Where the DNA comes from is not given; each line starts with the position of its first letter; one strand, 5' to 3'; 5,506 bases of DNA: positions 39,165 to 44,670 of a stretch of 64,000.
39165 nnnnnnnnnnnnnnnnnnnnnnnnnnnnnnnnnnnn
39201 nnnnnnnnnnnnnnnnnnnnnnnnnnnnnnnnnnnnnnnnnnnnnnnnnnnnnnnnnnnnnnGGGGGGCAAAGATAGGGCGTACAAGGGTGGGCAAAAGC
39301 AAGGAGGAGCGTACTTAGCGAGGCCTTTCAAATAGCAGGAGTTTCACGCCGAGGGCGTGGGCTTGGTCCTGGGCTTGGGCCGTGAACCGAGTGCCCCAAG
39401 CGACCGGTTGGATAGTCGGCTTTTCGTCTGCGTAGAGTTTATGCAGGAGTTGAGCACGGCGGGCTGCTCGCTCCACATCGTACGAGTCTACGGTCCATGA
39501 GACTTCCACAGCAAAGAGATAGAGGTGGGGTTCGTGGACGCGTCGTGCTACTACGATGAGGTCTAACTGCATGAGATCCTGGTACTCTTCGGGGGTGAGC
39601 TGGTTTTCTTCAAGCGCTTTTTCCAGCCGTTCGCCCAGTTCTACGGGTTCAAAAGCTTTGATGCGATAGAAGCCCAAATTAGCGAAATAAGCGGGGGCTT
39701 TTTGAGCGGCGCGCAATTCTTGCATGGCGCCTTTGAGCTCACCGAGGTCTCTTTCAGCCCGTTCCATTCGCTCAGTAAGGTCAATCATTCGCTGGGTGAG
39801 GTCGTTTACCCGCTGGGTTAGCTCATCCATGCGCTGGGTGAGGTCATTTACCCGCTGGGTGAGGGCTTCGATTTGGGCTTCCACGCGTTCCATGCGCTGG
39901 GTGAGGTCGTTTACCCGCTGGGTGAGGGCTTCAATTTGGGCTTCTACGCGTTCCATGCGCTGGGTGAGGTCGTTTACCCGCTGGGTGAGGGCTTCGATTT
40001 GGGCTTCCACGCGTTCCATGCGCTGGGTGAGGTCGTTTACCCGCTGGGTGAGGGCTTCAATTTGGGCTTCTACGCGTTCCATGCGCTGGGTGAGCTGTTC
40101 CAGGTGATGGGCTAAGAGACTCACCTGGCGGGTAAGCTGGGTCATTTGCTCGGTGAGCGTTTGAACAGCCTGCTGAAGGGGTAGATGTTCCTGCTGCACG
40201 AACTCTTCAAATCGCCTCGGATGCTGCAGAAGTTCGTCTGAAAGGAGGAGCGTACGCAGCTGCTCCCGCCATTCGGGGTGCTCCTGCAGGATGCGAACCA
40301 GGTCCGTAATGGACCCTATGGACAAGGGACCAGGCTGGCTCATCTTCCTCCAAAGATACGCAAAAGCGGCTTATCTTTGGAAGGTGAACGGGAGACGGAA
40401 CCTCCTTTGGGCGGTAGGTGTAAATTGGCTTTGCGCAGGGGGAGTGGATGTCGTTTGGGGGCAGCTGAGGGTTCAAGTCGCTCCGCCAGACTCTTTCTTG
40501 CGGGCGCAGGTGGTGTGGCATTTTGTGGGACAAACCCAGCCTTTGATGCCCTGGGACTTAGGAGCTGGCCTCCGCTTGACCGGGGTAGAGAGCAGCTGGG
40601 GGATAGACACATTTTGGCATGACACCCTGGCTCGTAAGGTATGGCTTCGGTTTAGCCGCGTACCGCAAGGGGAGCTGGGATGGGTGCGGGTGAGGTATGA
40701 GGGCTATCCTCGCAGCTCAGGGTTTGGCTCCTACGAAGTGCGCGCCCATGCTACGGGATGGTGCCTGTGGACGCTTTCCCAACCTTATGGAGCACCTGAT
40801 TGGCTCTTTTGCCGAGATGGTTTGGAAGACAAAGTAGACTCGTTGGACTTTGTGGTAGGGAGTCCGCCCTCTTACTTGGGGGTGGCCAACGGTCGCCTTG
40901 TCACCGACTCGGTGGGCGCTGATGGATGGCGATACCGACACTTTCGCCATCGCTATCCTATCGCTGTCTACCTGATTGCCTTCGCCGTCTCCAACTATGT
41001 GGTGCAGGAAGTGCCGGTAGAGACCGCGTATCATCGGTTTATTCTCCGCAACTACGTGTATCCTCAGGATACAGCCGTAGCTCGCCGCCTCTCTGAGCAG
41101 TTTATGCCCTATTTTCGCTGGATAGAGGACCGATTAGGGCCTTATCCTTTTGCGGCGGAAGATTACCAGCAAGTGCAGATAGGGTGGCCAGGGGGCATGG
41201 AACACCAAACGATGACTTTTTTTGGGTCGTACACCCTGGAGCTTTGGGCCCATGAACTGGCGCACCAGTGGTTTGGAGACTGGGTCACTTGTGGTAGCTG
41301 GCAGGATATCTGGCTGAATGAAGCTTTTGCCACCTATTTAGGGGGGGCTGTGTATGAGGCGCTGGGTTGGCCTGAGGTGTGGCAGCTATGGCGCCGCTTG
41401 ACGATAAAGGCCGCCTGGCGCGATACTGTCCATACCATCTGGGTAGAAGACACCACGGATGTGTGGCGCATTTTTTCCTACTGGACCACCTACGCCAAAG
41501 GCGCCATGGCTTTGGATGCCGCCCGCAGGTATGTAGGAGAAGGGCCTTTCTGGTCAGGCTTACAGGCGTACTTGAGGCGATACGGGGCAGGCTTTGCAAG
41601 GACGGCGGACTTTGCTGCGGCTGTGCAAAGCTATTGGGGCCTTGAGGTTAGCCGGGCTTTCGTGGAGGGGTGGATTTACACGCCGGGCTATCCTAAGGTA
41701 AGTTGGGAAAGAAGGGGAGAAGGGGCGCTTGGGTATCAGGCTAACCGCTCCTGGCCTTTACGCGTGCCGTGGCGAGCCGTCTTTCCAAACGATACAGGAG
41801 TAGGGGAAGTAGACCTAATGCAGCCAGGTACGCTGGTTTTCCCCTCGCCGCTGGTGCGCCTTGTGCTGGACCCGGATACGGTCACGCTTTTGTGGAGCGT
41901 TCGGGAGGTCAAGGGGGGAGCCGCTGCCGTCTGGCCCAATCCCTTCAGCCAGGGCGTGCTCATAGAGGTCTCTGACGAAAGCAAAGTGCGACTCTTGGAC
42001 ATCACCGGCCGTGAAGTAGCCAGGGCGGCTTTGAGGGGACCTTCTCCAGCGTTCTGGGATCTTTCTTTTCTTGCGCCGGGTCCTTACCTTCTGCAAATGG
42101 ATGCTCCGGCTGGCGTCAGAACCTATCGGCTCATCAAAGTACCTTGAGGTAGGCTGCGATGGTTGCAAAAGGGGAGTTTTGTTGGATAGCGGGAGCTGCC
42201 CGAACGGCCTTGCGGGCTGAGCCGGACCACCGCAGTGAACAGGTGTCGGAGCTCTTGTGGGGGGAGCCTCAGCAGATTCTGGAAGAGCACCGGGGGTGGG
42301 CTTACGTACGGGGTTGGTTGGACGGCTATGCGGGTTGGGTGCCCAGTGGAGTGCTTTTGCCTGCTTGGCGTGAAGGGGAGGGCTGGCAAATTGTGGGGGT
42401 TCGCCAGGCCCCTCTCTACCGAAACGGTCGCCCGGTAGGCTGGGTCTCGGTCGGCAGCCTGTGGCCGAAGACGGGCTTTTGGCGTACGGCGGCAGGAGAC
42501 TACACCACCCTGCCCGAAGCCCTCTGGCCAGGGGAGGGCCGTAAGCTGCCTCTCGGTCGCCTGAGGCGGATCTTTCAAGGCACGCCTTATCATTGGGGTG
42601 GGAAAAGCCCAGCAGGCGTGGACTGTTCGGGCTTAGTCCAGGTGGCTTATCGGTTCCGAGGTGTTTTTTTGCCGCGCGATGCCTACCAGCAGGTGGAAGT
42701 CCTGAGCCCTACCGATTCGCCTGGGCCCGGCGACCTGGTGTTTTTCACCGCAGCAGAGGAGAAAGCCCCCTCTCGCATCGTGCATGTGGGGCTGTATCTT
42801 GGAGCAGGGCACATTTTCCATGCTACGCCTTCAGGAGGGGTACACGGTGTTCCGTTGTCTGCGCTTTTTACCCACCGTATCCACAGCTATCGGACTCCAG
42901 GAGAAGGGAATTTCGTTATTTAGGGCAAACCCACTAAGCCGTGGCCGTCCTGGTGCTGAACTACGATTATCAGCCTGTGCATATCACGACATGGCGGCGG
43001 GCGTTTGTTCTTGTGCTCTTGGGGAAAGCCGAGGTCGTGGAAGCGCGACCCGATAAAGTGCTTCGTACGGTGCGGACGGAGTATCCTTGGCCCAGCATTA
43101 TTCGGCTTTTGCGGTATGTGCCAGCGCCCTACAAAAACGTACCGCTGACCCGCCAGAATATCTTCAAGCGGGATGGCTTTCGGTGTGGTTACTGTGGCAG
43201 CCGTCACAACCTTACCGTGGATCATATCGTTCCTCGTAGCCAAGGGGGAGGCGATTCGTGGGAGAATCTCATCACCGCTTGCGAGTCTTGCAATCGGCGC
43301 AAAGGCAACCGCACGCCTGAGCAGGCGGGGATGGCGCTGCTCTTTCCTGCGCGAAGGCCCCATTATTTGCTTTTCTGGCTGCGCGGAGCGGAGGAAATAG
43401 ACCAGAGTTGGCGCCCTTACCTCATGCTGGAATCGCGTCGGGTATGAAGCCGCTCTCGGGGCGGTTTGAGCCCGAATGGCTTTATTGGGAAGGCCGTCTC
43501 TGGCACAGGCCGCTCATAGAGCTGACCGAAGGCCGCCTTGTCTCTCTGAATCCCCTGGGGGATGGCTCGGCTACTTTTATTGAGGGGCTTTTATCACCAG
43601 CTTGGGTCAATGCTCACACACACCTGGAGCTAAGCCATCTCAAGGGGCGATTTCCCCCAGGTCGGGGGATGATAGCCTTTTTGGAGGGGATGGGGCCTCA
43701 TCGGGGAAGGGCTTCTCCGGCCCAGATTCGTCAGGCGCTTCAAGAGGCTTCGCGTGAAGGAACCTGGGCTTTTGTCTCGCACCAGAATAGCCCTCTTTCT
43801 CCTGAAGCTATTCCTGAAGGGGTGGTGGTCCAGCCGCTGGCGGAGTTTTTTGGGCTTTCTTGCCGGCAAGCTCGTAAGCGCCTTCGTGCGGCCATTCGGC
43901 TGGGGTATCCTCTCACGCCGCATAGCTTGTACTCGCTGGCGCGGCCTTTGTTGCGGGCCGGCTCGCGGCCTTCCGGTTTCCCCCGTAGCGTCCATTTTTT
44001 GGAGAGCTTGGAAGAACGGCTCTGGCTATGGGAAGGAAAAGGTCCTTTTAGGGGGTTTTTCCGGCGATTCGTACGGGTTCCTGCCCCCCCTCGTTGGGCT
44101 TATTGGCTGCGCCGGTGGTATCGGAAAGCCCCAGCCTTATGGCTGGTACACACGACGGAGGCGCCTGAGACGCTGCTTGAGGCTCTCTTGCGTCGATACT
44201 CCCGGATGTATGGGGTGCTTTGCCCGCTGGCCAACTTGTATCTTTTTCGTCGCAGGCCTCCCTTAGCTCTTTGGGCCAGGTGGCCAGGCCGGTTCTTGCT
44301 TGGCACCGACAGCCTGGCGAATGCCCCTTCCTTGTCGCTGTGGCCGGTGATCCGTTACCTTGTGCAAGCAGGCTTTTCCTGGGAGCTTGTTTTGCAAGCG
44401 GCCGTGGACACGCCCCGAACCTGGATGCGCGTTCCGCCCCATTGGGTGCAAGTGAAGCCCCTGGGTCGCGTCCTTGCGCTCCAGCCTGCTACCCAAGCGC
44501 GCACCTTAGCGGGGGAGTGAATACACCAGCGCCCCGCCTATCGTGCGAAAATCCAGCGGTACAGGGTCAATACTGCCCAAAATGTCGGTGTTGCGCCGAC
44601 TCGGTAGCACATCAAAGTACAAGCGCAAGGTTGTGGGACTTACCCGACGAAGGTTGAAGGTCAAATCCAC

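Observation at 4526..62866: The Bacteroidota -7 promoter box sits 3-7 nt from the start codon at about 24 operon heads, implying largely leaderless mRNAs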

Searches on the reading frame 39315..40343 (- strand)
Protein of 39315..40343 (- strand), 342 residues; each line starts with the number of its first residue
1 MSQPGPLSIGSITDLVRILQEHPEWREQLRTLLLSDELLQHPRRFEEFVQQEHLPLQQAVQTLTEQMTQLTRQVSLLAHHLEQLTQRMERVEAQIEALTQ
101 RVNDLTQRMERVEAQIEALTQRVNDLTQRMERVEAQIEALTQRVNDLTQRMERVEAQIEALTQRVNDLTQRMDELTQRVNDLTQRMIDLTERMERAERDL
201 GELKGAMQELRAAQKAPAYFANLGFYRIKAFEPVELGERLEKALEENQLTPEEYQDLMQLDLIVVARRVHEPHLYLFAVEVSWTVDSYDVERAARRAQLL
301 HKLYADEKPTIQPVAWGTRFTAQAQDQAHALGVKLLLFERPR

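Call 51: search_protein_families(library=pfam, proteins=[window:39315-40343:-], max_evalue=0.001)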
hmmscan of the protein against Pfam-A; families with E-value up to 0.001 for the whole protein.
window:39315-40343:- (342 aa): 85 families (the best 25 are shown)
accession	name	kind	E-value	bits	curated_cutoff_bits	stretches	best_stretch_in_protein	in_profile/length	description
PF12841.12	YvrJ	-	7.1e-13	48.3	29.5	0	90-107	18-35/36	YvrJ protein family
PF23991.1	DUF7310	-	2.1e-11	44.6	40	2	107-166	23-82/83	Coiled-coil region of unknown function (DUF7310)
PF10779.14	XhlA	-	7.3e-11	42.5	34.7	2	85-128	3-46/67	Haemolysin XhlA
PF06103.16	DUF948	-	1.2e-09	38.6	37.2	0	56-116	24-84/89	Bacterial protein of unknown function (DUF948)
PF01519.22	DUF16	-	1.8e-09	38.5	40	2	103-175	30-102/104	Protein of unknown function DUF16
PF10393.14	Matrilin_ccoil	-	1.9e-09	37.5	26.3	0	90-115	19-44/45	Trimeric coiled-coil oligomerisation domain of matrilin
PF06009.19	Laminin_II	-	2.4e-09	37.8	33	2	124-199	6-81/138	Laminin Domain II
PF00261.25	Tropomyosin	-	5.7e-09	36.2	38.6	1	60-209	8-157/242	Tropomyosin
PF13166.12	AAA_13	-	7.8e-09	35.2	36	1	54-205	317-471/713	AAA domain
PF00170.26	bZIP_1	-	1e-08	35.6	27.6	0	90-128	23-61/64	bZIP transcription factor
PF07889.17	DUF1664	-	1.2e-08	35.5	34.6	1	72-156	41-122/124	Protein of unknown function (DUF1664)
PF10473.14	CENP-F_leu_zip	-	1.2e-07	32.3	34.5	1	103-205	20-122/140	Leucine-rich repeats of kinetochore protein Cenp-F/LEK1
PF05911.16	FPP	-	1.3e-07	30.7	40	1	41-198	663-818/871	Filament-like plant protein, long coiled-coil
PF16326.10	ABC_tran_CTD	-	1.5e-07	32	32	2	107-164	8-63/69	ABC transporter C-terminal domain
PF19220.6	Rod_CreS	-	1.8e-07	31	100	1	51-213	20-182/359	Crescentin, rod domain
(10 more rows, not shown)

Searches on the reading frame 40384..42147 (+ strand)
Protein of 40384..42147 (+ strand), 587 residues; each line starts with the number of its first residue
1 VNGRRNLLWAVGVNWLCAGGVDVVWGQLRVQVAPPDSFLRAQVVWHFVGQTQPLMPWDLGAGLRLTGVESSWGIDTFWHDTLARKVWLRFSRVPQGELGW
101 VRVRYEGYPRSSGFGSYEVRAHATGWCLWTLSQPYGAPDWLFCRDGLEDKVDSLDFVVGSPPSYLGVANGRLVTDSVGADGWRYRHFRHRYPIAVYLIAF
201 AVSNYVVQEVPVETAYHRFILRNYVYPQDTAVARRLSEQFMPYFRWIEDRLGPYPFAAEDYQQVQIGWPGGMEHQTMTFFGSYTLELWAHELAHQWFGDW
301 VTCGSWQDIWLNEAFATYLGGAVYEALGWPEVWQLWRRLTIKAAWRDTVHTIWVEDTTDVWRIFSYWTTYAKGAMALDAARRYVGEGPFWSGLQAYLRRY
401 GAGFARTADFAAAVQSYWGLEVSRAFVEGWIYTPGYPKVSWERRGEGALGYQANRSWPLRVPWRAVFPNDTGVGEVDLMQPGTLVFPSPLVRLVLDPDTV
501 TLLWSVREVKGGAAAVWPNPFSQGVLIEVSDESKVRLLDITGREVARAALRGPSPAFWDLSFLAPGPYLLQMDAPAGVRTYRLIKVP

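Call 25: find_related_loci(query=window:40384-42147:+, collection=metagenome_contigs, flank=10000)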
Query window:40384-42147:+ (587 aa) in metagenome_contigs; peptide patterns used: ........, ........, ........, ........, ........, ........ (x = any residue, [..] = any of these).
381 stretches matched a pattern; 342 encode a relative of the query (tblastn E <= 1e-3); the best 80 are kept; 79 distinct loci.
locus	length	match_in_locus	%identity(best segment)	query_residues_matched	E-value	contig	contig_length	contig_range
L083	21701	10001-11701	80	21-587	0e+0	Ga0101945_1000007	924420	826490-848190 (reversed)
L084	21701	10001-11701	80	21-587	0e+0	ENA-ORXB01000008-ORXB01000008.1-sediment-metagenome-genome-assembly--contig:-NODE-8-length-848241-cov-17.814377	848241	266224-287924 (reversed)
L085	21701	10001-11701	80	21-587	0e+0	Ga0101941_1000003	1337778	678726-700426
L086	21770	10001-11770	34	18-585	1e-94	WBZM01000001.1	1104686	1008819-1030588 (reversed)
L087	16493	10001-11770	33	22-586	5e-93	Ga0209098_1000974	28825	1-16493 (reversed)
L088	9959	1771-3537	31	4-572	9e-91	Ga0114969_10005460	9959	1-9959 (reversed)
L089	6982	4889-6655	35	20-584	2e-90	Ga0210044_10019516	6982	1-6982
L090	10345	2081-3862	33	16-584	7e-90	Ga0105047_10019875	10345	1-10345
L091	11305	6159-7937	32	19-585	7e-90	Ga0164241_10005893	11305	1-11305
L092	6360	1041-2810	31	8-572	1e-89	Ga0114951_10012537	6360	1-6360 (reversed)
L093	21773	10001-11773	31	22-586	2e-89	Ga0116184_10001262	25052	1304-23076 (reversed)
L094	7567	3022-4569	36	91-584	1e-88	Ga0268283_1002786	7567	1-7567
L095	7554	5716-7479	36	20-583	2e-88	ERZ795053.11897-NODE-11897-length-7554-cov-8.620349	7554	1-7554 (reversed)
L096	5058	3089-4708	36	60-568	5e-88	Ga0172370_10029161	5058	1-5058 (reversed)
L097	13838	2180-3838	37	19-545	5e-88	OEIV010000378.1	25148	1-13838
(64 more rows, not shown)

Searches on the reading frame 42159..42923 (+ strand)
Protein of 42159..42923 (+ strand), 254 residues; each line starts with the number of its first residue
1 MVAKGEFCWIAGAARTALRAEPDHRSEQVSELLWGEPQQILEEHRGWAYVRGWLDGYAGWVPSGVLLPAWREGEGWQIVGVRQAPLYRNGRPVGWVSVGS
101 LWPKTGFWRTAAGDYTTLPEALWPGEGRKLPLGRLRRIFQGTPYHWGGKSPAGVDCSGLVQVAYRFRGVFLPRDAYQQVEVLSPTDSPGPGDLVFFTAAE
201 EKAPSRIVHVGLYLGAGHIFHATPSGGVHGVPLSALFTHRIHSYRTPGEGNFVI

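Call 60: search_protein_families(library=pfam, proteins=[window:42159-42923:+], max_evalue=0.001)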
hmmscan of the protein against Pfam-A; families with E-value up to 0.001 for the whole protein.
window:42159-42923:+ (254 aa): 3 families
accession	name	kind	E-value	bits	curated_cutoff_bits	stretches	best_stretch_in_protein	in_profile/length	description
PF00877.26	NLPC_P60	-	1.4e-22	80.1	23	1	141-229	1-87/105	NlpC/P60 family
PF18348.7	SH3_16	-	3.6e-12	46.3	25.8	1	18-63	1-46/49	Bacterial dipeptidyl-peptidase Sh3 domain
PF08239.17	SH3_3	-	7.9e-07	29.6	27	1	16-65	3-52/54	Bacterial SH3 domain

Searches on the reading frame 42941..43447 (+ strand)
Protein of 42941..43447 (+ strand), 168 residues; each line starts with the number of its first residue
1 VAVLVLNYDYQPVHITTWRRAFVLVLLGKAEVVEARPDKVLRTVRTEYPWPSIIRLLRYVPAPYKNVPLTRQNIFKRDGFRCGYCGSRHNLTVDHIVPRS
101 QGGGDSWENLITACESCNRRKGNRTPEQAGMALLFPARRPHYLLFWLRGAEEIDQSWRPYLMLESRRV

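Call 60: search_protein_families(library=pfam, proteins=[window:42941-43447:+], max_evalue=0.001)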
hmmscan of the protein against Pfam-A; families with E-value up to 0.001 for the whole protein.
window:42941-43447:+ (168 aa): 3 families
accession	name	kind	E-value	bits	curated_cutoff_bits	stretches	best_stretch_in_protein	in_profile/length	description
PF01844.29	HNH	-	2.7e-17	63.1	21.4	1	82-124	1-47/47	HNH endonuclease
PF14279.12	HNH_5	-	2.3e-14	53.5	27.5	1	82-133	1-55/56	HNH endonuclease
PF13395.12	HNH_4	-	1.6e-09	38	22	1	89-126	16-53/54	HNH endonuclease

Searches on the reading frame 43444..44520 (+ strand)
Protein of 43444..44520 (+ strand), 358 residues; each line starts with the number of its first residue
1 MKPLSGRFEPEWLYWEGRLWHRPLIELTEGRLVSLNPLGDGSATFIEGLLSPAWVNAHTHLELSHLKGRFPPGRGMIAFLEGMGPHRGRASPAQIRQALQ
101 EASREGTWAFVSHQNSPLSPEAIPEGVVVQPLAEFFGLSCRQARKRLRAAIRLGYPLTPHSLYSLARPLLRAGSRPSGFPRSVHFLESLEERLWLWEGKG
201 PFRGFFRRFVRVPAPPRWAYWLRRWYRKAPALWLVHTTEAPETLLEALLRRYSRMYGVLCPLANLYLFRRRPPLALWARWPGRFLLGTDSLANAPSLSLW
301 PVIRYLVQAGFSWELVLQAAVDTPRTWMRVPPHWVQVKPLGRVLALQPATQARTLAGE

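Call 60: search_protein_families(library=pfam, proteins=[window:43444-44520:+], max_evalue=0.001)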
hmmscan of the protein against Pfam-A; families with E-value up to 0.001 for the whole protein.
window:43444-44520:+ (358 aa): 1 family
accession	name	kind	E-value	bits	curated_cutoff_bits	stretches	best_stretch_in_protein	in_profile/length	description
PF01979.26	Amidohydro_1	-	0.00048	19.9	25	0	50-106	2-49/345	Amidohydrolase family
